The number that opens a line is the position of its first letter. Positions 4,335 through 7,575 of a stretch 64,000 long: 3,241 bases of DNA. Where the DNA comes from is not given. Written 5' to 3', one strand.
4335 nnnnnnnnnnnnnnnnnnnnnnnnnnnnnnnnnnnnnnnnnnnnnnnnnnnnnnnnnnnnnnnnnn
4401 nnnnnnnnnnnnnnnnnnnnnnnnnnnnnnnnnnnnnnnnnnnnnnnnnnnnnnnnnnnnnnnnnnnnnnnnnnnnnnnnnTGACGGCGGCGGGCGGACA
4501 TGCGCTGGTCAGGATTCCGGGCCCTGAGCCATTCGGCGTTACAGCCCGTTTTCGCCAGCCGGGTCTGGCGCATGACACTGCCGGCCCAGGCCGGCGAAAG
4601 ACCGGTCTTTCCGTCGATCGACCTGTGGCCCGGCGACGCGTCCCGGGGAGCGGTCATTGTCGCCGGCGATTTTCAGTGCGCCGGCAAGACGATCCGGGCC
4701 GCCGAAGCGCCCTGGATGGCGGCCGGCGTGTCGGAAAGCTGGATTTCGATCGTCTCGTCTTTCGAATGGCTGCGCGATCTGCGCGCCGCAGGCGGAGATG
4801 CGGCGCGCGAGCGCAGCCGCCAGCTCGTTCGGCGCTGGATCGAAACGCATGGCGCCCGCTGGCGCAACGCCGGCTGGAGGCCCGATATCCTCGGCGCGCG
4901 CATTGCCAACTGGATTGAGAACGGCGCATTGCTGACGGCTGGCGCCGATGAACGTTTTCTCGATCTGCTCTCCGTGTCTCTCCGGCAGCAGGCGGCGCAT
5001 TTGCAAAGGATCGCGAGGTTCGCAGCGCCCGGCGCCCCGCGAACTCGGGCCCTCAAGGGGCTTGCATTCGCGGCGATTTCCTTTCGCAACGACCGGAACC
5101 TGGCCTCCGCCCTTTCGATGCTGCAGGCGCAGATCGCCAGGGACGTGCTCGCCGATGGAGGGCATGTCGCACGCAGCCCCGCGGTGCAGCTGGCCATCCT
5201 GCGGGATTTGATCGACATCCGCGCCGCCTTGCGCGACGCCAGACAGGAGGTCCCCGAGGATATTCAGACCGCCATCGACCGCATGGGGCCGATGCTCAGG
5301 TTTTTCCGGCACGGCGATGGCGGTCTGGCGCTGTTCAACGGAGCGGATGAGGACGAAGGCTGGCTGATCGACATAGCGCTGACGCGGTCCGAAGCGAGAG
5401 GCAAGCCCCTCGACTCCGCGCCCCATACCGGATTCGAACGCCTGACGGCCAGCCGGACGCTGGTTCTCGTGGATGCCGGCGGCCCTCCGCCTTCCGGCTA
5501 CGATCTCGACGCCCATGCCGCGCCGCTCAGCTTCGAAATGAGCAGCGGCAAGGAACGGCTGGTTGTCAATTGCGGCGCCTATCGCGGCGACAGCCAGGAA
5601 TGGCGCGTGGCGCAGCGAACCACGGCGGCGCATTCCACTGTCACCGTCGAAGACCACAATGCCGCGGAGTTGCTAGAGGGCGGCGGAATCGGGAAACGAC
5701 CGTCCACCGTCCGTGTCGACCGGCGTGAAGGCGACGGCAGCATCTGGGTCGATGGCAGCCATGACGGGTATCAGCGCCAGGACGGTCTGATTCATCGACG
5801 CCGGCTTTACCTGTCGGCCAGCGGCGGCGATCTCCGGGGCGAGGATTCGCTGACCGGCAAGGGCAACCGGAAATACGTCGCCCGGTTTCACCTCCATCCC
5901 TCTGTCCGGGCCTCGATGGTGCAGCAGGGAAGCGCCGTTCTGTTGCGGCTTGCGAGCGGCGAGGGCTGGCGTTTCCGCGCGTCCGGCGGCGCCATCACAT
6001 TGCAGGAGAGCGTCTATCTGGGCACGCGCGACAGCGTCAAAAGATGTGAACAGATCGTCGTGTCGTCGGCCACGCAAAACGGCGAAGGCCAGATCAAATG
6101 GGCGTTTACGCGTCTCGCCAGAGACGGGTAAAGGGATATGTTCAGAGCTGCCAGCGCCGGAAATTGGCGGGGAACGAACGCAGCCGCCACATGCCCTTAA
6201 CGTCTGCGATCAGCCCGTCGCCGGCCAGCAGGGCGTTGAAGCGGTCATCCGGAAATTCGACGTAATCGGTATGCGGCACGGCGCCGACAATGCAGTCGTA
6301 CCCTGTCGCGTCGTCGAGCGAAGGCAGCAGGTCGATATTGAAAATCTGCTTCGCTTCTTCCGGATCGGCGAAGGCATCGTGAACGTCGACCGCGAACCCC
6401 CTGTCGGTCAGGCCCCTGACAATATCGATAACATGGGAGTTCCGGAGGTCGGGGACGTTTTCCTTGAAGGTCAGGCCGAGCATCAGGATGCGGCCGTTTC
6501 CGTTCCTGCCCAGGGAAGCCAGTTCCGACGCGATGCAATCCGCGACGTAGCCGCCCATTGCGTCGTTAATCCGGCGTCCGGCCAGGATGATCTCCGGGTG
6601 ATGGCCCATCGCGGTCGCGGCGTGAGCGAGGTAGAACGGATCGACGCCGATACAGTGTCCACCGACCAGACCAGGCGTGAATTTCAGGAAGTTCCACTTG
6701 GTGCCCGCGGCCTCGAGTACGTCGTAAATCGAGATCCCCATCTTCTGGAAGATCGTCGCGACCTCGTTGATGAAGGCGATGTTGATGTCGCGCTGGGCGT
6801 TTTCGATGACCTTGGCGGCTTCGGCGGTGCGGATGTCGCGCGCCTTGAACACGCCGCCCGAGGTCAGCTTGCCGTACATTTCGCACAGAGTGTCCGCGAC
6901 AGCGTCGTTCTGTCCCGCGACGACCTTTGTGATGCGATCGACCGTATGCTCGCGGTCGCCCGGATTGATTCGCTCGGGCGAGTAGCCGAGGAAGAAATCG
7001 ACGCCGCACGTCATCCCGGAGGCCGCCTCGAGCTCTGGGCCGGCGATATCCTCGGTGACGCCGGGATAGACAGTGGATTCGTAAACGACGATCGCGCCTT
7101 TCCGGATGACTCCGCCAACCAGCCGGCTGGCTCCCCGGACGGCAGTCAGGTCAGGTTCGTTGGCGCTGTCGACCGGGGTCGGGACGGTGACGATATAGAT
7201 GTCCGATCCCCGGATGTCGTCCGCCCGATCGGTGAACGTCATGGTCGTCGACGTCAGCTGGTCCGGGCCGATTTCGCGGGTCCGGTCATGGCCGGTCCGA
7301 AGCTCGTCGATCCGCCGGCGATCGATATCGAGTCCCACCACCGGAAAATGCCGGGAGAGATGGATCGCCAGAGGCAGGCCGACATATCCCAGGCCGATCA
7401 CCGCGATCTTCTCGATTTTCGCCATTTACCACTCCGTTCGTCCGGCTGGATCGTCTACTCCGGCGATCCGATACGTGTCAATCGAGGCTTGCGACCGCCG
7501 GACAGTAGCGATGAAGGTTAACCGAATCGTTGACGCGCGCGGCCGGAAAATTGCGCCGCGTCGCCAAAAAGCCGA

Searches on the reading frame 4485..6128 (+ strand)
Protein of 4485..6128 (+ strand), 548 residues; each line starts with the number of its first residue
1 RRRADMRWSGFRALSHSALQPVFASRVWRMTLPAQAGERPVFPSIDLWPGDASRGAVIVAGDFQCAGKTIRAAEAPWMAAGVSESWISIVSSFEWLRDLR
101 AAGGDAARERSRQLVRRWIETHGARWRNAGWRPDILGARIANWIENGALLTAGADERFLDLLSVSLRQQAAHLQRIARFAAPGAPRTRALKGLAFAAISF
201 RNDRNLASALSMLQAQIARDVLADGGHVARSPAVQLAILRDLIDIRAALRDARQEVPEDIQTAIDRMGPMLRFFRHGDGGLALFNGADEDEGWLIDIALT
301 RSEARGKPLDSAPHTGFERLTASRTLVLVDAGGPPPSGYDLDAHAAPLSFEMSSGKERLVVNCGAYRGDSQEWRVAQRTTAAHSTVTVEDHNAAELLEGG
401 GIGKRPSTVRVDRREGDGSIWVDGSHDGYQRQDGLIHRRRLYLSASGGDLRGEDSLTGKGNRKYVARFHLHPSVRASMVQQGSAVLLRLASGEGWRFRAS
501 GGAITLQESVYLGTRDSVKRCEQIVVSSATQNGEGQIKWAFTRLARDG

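Call 8: search_protein_families(library=pfam, proteins=[window:4485-6128:+], max_evalue=0.001)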
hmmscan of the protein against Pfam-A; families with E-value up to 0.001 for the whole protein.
window:4485-6128:+ (548 aa): 2 families
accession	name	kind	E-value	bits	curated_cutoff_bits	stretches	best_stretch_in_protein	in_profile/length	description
PF07940.18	Hepar_II_III_C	-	7.4e-67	225.8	24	1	305-540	2-237/237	Heparinase II/III-like, C-terminal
PF16889.11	Hepar_II_III_N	-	9.1e-05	22.4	22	1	127-278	147-304/340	Heparinase II/III N-terminus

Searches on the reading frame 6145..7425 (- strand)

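Call 8: search_protein_families(library=pfam, proteins=[window:6145-7425:-], max_evalue=0.001)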
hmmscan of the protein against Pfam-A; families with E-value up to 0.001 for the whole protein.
window:6145-7425:- (427 aa): 4 families
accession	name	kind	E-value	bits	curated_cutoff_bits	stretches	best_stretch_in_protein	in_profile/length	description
PF03721.20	UDPG_MGDP_dh_N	-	5.7e-35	121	27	1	6-178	2-181/187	UDP-glucose/GDP-mannose dehydrogenase family, NAD binding domain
PF00984.24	UDPG_MGDP_dh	-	1.7e-24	86.2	25.4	1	199-288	1-93/94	UDP-glucose/GDP-mannose dehydrogenase family, central domain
PF03720.21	UDPG_MGDP_dh_C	-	4.1e-19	69.3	30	1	314-413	1-101/103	UDP-glucose/GDP-mannose dehydrogenase family, UDP binding domain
PF01210.29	NAD_Gly3P_dh_N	-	3.8e-05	24.1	23.1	1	6-84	1-80/158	NAD-dependent glycerol-3-phosphate dehydrogenase N-terminus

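Call 54: search_protein_families(library=ncbifam, proteins=[window:6145-7425:-], max_evalue=0.01)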
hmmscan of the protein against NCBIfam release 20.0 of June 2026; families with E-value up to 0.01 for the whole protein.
window:6145-7425:- (427 aa): 11 families
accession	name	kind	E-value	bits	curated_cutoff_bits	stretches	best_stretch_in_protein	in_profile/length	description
NF011729.0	PRK15182.1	equivalog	1e-121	406.7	592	1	6-391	8-394/425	Vi polysaccharide biosynthesis UDP-N-acetylglucosamine C-6 dehydrogenase TviB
TIGR03026.1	NDP-sugDHase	subfamily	1.6e-115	386.2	189.8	1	6-408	2-410/413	nucleotide sugar dehydrogenase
NF040825.1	UDPMaNacDH_Arch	equivalog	7.6e-59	199.6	750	1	6-354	2-352/418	UDP-N-acetyl-D-mannosamine dehydrogenase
NF008286.0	PRK11064.1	equivalog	7.6e-56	189.5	459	1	4-343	3-353/420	UDP-N-acetyl-D-mannosamine dehydrogenase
NF041297.1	UDPGDh_AglM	equivalog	1.1e-42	146.5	670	1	6-396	2-402/429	UDP-glucose 6-dehydrogenase AglM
NF047673.2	TeichurnBiosyTuaD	equivalog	2.2e-31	109.5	700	1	5-361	2-361/439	UDP-glucose 6-dehydrogenase TuaD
NF011631.0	PRK15057.1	equivalog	6.4e-06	25.5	757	1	6-301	2-294/388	UDP-glucose 6-dehydrogenase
NF043037.1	ThreonDh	equivalog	0.0026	17.2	350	0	5-47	3-46/297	L-threonate dehydrogenase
NF000942.0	PRK00094.1-4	subfamily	0.0046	16.2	257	1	5-85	3-84/334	NAD(P)H-dependent glycerol-3-phosphate dehydrogenase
TIGR01505.1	tartro_sem_red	equivalog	0.0074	15.5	340.75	0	6-239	1-203/291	2-hydroxy-3-oxopropionate reductase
NF004863.0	PRK06223.1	subfamily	0.0082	15.3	283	0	4-81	3-79/313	malate dehydrogenase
